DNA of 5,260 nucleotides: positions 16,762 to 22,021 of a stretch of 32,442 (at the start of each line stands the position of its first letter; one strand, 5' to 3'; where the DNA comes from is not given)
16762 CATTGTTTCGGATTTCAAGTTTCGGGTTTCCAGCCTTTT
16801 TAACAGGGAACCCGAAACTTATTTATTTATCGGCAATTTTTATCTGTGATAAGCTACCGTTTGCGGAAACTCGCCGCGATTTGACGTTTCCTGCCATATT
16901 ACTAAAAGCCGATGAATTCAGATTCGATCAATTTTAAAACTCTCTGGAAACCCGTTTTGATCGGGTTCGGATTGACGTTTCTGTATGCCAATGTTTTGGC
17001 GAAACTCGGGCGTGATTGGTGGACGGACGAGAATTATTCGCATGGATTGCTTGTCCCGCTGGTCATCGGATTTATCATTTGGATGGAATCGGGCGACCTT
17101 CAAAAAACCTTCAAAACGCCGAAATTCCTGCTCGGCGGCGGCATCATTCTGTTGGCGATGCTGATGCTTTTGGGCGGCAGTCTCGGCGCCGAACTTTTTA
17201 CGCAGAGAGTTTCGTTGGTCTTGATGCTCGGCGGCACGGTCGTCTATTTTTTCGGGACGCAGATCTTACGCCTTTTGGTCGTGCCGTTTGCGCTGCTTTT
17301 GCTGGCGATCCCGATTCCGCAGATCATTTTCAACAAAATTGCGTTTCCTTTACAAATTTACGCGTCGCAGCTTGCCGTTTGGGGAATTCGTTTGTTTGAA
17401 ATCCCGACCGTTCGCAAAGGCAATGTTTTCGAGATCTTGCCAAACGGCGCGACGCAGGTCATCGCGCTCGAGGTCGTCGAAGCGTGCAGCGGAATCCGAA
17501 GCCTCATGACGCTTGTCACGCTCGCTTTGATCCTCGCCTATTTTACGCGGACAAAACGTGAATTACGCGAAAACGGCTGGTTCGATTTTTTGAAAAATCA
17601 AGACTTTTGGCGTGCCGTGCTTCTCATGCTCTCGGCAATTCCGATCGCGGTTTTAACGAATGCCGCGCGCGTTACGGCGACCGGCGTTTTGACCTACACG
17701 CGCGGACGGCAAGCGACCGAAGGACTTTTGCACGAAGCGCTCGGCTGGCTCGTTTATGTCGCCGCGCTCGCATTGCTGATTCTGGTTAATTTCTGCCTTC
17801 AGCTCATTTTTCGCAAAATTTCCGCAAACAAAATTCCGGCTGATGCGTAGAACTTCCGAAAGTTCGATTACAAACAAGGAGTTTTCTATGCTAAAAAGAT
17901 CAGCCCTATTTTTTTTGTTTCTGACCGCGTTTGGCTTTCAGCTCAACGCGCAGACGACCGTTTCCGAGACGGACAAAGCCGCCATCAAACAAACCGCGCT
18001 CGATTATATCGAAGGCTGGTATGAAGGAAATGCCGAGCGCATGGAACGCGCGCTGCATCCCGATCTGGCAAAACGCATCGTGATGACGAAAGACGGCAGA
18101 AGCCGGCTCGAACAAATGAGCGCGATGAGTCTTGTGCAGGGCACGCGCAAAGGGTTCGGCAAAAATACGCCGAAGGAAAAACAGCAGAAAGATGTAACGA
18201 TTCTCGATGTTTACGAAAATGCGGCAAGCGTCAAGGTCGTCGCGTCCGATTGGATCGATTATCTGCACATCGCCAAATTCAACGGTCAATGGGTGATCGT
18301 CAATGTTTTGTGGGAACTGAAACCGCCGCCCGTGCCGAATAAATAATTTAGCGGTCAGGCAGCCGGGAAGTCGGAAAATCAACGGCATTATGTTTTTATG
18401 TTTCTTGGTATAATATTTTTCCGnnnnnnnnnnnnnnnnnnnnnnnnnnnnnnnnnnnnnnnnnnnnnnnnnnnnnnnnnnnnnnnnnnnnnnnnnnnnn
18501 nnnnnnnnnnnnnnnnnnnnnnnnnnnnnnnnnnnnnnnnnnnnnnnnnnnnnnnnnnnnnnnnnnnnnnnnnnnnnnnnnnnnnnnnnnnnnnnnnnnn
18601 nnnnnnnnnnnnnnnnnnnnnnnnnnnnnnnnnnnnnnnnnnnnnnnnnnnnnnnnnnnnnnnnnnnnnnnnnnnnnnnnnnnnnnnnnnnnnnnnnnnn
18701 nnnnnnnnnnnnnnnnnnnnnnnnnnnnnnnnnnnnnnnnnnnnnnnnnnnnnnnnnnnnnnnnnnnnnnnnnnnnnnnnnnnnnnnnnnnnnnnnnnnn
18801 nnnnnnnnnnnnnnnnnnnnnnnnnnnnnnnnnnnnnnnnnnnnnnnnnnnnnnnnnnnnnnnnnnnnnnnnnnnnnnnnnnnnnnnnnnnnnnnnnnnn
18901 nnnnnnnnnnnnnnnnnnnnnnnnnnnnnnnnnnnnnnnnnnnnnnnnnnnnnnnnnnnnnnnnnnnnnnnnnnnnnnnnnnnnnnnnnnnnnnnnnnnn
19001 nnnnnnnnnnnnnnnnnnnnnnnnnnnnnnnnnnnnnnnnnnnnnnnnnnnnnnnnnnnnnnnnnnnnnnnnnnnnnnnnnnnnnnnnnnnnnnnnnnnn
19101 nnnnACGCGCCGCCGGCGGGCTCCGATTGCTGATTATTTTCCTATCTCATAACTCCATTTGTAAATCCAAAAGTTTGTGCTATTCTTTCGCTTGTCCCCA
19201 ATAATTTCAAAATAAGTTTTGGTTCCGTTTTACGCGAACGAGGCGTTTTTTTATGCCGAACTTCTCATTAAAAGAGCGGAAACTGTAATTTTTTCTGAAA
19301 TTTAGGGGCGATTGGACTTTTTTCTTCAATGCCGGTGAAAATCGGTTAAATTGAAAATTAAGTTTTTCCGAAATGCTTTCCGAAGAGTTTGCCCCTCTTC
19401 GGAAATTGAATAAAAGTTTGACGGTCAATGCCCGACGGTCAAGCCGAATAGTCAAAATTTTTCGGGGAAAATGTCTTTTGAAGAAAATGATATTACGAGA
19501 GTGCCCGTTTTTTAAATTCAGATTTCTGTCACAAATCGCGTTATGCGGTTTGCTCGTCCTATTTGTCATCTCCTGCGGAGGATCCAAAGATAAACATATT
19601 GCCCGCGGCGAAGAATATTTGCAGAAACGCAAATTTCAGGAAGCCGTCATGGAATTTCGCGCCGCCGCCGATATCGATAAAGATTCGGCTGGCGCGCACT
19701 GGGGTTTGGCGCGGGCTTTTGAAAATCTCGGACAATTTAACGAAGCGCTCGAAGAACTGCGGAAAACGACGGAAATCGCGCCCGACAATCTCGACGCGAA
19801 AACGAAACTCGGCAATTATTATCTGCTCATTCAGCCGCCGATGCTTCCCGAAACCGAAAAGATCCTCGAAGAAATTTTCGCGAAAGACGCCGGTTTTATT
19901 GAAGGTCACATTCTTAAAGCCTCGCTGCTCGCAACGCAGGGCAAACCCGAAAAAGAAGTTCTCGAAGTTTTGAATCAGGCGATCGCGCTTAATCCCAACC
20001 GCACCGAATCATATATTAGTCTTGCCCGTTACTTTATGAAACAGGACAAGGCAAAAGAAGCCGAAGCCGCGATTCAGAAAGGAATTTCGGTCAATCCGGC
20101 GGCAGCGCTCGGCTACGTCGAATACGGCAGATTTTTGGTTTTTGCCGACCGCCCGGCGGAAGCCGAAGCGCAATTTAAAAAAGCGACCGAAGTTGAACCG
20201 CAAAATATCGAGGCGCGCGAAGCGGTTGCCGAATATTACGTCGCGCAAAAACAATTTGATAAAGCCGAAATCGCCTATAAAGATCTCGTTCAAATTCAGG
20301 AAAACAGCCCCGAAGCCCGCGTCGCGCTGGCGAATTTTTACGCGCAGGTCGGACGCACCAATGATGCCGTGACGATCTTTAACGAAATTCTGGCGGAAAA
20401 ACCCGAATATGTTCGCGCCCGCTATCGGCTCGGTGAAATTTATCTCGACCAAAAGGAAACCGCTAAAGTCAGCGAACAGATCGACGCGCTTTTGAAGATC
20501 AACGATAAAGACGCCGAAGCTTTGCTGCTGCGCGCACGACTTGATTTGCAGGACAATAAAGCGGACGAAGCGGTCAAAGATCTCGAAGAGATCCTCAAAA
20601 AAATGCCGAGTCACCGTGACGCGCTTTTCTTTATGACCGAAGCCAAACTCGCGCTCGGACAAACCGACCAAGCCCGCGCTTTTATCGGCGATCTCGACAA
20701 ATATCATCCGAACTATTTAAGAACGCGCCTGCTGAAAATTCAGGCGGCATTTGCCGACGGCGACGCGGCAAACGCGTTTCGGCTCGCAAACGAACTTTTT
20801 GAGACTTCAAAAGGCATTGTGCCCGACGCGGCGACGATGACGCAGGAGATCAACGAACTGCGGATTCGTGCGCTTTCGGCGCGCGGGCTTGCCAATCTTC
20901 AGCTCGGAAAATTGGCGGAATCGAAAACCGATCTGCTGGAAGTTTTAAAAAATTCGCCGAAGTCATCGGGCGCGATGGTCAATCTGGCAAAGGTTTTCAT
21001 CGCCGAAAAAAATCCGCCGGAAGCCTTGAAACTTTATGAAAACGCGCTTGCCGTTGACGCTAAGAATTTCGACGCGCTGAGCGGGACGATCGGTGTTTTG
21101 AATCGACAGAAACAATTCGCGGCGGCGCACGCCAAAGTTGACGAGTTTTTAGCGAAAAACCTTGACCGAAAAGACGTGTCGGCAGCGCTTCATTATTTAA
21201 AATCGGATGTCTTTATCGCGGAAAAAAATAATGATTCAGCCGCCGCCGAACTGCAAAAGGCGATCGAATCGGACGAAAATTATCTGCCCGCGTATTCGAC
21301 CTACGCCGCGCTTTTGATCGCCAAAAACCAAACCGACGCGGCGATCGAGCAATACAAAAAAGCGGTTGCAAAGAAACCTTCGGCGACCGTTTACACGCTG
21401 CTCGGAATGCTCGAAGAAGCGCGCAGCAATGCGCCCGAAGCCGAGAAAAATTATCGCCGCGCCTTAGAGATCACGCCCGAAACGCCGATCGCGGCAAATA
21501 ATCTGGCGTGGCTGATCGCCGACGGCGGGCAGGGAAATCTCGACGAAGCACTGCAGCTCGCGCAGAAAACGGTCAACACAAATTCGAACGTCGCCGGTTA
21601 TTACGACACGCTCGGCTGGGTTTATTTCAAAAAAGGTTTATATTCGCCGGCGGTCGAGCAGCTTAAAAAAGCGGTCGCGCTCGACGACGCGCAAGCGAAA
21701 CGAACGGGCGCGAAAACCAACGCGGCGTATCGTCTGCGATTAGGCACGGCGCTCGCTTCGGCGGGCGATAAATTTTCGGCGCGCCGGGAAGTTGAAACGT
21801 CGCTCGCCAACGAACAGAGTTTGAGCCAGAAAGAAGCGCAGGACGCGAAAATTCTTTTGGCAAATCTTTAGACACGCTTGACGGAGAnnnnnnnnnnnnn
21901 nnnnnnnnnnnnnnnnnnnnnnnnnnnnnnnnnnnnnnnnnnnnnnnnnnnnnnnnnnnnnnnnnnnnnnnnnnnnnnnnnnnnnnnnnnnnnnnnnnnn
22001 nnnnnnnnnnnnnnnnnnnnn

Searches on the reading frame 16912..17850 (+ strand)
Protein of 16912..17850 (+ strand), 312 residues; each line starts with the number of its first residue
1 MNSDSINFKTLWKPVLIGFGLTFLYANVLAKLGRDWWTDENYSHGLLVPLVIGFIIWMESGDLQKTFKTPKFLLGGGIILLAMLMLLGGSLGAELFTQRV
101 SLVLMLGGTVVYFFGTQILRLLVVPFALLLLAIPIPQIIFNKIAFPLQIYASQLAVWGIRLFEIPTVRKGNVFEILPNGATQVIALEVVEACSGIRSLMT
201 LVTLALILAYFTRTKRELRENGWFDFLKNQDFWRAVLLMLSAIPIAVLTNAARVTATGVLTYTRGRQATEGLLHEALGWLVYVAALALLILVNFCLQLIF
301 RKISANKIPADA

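Call 5: search_protein_families(library=ncbifam, proteins=[window:16912-17850:+], max_evalue=0.01)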
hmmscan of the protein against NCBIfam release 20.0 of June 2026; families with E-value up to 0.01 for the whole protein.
window:16912-17850:+ (312 aa): 12 families
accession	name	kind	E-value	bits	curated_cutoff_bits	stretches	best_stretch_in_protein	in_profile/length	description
TIGR04152.1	exosort_VPLPA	exception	4.5e-56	190.9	400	1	35-302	3-248/486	VPLPA-CTERM-specific exosortase XrtD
TIGR02602.1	8TM_EpsH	subfamily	6.2e-52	176.5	105.55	2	34-219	2-179/241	exosortase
NF038142.1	exosort_XrtW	exception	2.4e-51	174.6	425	1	15-298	6-267/494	exosortase W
TIGR03109.2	exosort_XrtA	exception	9.2e-49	166.2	208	2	20-215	9-194/261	exosortase A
NF035943.2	exosort_XrtV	exception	1e-33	116.8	313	1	17-297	8-267/270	exosortase V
TIGR03113.1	exosort_XrtB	exception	1.4e-26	93.7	275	1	12-299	1-267/268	exosortase B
TIGR04178.1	exo_archaeo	signature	1.1e-15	57.7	23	1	186-293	1-92/97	exosortase/archaeosortase family protein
TIGR04156.1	cyanoexo_CrtB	exception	6.1e-14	52.2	300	1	39-295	34-266/280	cyanoexosortase B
TIGR04151.1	exosort_VPDSG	exception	1e-13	51.4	300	1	37-292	53-295/306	VPDSG-CTERM-specific exosortase XrtC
TIGR04476.1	exosort_XrtN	exception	8.5e-07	28.4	200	1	61-282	47-232/406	exosortase N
TIGR04199.1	exosort_xrtJ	exception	1.9e-05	23.8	200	1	18-215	6-206/522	exosortase J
TIGR04287.1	exosort_XrtK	exception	0.0008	18.9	55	1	235-296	99-159/163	exosortase K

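Call 6: search_protein_families(library=pfam, proteins=[window:16912-17850:+], max_evalue=0.01)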
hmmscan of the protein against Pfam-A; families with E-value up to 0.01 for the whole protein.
window:16912-17850:+ (312 aa): 1 family
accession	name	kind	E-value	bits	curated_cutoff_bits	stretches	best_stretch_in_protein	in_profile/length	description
PF09721.15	Exosortase_EpsH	-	1.5e-63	215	25.7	2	20-216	3-190/254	Transmembrane exosortase (Exosortase_EpsH)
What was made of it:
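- On PEP-CTERM sorting domain (PF07589 / TIGR02595): An exosortase lies at 16912-17850 in the same gene cluster (calls 5, 6).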

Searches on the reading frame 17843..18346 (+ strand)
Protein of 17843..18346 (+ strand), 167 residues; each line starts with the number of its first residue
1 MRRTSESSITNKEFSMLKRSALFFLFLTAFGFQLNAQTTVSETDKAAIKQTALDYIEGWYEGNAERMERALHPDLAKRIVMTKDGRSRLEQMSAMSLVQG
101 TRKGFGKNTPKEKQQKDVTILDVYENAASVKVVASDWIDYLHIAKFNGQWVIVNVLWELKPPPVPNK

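Call 5: search_protein_families(library=ncbifam, proteins=[window:17843-18346:+], max_evalue=0.01)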
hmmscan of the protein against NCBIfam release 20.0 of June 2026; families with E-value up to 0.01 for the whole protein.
window:17843-18346:+ (167 aa): 0 families

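Call 6: search_protein_families(library=pfam, proteins=[window:17843-18346:+], max_evalue=0.01)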
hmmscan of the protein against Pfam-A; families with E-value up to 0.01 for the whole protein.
window:17843-18346:+ (167 aa): 1 family
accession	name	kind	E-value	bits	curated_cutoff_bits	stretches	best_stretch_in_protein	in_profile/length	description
PF12893.14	Lumazine_bd_2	-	2.3e-19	70.7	22.1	1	44-157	2-115/116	Putative lumazine-binding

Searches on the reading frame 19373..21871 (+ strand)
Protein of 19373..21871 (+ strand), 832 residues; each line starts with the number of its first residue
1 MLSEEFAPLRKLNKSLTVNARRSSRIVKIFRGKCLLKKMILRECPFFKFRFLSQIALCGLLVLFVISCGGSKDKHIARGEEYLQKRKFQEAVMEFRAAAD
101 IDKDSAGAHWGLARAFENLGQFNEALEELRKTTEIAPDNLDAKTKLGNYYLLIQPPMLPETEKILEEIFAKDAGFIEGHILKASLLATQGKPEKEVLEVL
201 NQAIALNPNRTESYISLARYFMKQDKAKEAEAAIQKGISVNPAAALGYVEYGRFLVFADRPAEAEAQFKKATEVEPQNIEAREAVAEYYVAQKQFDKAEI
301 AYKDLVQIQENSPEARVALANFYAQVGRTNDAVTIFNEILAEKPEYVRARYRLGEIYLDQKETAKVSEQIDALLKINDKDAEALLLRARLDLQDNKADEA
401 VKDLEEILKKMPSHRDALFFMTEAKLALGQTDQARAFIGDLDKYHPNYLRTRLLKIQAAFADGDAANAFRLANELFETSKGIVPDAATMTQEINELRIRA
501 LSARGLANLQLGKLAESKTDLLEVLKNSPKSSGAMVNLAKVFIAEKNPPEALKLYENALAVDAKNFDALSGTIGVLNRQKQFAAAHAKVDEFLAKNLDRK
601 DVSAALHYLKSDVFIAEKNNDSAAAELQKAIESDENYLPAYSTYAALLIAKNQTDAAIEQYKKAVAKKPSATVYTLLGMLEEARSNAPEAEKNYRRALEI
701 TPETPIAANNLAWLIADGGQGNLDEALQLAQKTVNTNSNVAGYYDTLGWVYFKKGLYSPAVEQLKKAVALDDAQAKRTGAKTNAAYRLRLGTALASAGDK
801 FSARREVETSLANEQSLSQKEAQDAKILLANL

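Call 5: search_protein_families(library=ncbifam, proteins=[window:19373-21871:+], max_evalue=0.01)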
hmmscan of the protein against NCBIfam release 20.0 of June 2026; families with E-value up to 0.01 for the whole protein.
window:19373-21871:+ (832 aa): 31 families (the best 25 are shown)
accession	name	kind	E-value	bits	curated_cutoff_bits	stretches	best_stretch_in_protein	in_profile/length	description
TIGR02917.1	PEP_TPR_lipo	equivalog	3e-74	250.4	312.2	7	196-365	416-585/899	XrtA/PEP-CTERM system TPR-repeat protein PrsT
TIGR02521.1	type_IV_pilW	equivalog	1e-37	130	154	6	197-336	51-192/234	type IV pilus biogenesis/stability protein PilW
NF040959.1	MamA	equivalog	5e-35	120.8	200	5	77-147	110-180/204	magnetosome protein MamA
NF033762.1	social_mot_Tgl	equivalog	2.9e-30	105.4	225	3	686-771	81-166/252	social motility TPR repeat lipoprotein Tgl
NF052415.1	T3SS_chap_SctY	equivalog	2.5e-20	73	70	2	319-408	12-104/106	type III secretion apparatus assembly chaperone SctY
NF008757.0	PRK11788.1-5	equivalog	7.9e-20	71.3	363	3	275-470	103-303/388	lipopolysaccharide assembly protein LapB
NF008520.0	PRK11447.1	equivalog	1.3e-19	69.6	858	4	261-342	619-700/1157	cellulose synthase complex outer membrane protein BcsC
NF033758.1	gliding_GltE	equivalog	2e-19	69.9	225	2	519-663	141-281/411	adventurous gliding motility TPR repeat lipoprotein GltE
NF008756.0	PRK11788.1-4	equivalog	1.5e-18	67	474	3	278-441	106-275/389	lipopolysaccharide assembly protein LapB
TIGR03939.1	PGA_TPR_OMP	equivalog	2.3e-18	65.8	366.65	2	201-309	385-493/800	poly-beta-1,6 N-acetyl-D-glucosamine export porin PgaA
NF033920.0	C39_PA2778_fam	equivalog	9.2e-18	64.6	150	3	645-735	163-252/255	PA2778 family cysteine peptidase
TIGR00540.1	TPR_hemY_coli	hypoth_equivalog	1.6e-16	60.1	142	2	184-337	233-383/385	heme biosynthesis-associated TPR protein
TIGR02552.1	LcrH_SycD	equivalog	3.6e-16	59.1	104.8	2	264-387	3-126/136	SycD/LcrH family type III secretion system chaperone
TIGR00990.1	3a0801s09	subfamily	9.2e-14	51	757.25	2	581-772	309-498/615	mitochondrial import receptor subunit TOM70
TIGR04510.1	mod_pep_cyc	subfamily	2.3e-13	49.6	400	2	607-789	401-584/814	putative peptide modification system cyclase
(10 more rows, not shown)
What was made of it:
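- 19373..21871 (+): PrsT-like TPR lipoprotein gene directly upstream (true start probably M39 at nt 19487; lipobox LFVISC). TIGR02917 scores 250 bits, below the 312 cut-off (call 5).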

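Call 6: search_protein_families(library=pfam, proteins=[window:19373-21871:+], max_evalue=0.01)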
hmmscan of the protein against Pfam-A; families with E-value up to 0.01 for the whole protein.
window:19373-21871:+ (832 aa): 27 families (the best 25 are shown)
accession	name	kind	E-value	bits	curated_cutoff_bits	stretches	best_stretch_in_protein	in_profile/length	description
PF14559.12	TPR_19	-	5.6e-54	180.8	25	8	325-390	3-68/68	Tetratricopeptide repeat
PF07719.23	TPR_2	-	3.1e-41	136.5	27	1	107-139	2-34/34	Tetratricopeptide repeat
PF13432.12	TPR_16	-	5e-38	129.6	32.7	6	77-139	2-64/65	Tetratricopeptide repeat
PF13428.12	TPR_14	-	8.3e-37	122.3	23.5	3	313-356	1-44/44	Tetratricopeptide repeat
PF13181.12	TPR_8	-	1.4e-34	115.7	25.7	0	108-139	3-34/34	Tetratricopeptide repeat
PF13414.12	TPR_11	-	2.3e-29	101.3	26.8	3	79-120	1-42/42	TPR repeat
PF00515.34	TPR_1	-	2.4e-27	94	27.8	0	536-564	5-33/34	Tetratricopeptide repeat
PF13431.12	TPR_17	-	5.7e-27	92.1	24.4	0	627-659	2-34/34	Tetratricopeptide repeat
PF13424.12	TPR_12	-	3e-25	88.7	30.1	2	722-771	25-75/77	Tetratricopeptide repeat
PF23914.1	TPR_CcmH_CycH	-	5.1e-18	65.8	42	2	201-310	40-152/158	Cytochrome c-type biogenesis protein H TPR domain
PF13371.12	TPR_9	-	7e-18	64.9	35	1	353-418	1-66/73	Tetratricopeptide repeat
PF12895.13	ANAPC3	-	4e-17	62.7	27.2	2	292-362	2-71/82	Anaphase-promoting complex, cyclosome, subunit 3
PF25063.1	ARM_TT21_C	-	4.3e-16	59.9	35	0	720-780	108-168/209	Tetratricopeptide repeat protein 21 C-terminal ARM domain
PF25062.1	ARM_TT21_N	-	1.4e-14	54.8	40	3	82-255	37-212/222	Tetratricopeptide repeat protein 21 N-terminal ARM repeat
PF13174.12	TPR_6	-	1.8e-12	47.4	26.3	0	109-138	3-32/33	Tetratricopeptide repeat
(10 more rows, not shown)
